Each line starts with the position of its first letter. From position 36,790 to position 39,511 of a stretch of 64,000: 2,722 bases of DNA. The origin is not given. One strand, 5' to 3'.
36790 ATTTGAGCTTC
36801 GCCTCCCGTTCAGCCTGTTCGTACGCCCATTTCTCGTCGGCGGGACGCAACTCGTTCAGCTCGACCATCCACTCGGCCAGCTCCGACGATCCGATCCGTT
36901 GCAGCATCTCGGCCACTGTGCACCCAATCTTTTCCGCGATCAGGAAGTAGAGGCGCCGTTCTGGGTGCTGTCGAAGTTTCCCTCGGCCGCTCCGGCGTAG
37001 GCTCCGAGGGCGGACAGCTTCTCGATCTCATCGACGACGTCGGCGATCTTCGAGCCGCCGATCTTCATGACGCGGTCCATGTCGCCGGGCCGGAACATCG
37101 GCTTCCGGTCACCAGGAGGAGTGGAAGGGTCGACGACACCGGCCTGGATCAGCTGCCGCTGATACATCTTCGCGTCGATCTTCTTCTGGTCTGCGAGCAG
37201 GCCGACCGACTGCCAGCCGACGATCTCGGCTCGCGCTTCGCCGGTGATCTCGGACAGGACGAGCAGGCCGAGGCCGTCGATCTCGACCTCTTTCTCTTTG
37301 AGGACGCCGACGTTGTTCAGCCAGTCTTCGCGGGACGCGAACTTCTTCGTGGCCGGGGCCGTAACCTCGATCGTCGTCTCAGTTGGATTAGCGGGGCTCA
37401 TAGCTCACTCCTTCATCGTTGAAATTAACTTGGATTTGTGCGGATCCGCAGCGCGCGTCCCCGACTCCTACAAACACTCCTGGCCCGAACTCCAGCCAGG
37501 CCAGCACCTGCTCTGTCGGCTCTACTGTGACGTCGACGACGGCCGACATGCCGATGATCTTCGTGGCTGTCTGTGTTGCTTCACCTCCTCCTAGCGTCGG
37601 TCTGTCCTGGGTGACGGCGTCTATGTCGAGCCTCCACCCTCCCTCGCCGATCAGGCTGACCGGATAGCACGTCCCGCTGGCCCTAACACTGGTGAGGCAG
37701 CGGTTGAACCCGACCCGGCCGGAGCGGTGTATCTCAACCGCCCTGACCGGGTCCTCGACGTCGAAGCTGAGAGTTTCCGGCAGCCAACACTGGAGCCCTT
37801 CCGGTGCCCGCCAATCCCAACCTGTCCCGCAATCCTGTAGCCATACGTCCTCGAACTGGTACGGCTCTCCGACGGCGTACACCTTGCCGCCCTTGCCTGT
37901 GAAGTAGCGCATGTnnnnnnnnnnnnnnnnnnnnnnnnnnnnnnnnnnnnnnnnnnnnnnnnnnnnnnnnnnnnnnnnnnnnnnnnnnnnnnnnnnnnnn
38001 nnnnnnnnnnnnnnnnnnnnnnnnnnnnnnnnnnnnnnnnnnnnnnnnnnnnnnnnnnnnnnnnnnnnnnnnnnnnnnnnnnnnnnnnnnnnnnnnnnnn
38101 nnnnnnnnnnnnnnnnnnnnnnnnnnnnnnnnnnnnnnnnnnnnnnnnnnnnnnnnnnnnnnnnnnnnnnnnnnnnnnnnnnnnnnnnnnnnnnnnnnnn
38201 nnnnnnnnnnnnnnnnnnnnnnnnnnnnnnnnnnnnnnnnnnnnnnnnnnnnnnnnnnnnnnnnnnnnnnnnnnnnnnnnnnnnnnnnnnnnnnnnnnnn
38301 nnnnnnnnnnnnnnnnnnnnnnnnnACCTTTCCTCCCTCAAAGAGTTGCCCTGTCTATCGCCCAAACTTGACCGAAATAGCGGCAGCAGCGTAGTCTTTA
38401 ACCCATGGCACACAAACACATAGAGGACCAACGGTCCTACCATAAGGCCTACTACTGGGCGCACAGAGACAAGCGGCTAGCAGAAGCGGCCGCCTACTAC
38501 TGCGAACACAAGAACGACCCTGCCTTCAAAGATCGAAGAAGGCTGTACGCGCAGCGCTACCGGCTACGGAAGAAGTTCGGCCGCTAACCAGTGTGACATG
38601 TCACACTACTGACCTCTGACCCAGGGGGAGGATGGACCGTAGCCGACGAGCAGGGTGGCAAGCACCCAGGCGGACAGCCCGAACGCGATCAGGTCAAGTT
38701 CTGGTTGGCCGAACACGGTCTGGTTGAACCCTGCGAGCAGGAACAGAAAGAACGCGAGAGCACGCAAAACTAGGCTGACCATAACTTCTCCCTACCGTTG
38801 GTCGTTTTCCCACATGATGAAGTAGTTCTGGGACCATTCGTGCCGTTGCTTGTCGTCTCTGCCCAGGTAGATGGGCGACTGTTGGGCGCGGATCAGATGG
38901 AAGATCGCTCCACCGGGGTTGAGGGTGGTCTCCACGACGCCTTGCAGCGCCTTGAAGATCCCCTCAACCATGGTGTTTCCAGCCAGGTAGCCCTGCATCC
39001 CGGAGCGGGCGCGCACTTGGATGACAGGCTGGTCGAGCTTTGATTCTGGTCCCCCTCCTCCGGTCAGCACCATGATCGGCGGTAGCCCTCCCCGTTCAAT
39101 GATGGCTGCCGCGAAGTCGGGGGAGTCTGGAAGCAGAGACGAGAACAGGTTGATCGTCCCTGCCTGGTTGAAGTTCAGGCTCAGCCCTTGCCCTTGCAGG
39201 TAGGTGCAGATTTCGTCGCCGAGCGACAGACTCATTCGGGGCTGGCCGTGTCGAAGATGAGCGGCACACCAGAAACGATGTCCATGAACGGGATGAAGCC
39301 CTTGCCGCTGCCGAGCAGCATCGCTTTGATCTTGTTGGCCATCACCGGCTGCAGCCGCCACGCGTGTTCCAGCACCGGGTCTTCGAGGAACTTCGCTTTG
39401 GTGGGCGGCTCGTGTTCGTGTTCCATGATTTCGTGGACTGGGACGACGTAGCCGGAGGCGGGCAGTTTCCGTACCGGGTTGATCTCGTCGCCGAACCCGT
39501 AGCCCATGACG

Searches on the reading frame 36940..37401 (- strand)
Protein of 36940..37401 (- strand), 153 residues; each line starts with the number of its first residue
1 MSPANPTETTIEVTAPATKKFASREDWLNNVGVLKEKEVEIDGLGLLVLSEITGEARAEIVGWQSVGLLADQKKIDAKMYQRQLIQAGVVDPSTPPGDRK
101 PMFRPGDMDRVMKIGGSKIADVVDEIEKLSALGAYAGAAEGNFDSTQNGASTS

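Call 9: search_protein_families(library=phrogs, max_evalue=0.01, proteins=[window:36940-37401:-])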
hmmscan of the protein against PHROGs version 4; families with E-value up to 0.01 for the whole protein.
window:36940-37401:- (153 aa): 1 family
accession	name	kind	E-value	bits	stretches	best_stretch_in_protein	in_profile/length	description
phrog_344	-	tail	1.9e-08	35.4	1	18-151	7-136/137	tail assembly chaperone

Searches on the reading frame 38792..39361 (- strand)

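Call 94: search_protein_families(library=pfam, max_evalue=0.05, proteins=[window:38792-39361:-])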
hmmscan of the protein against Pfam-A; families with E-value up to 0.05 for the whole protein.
window:38792-39361:- (189 aa): 1 family
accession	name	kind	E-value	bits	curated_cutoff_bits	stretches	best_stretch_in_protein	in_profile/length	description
PF12691.13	Phage_tail_terminator_6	-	2e-08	34.8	23.8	1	73-180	15-112/118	Bacteriophage tail terminator protein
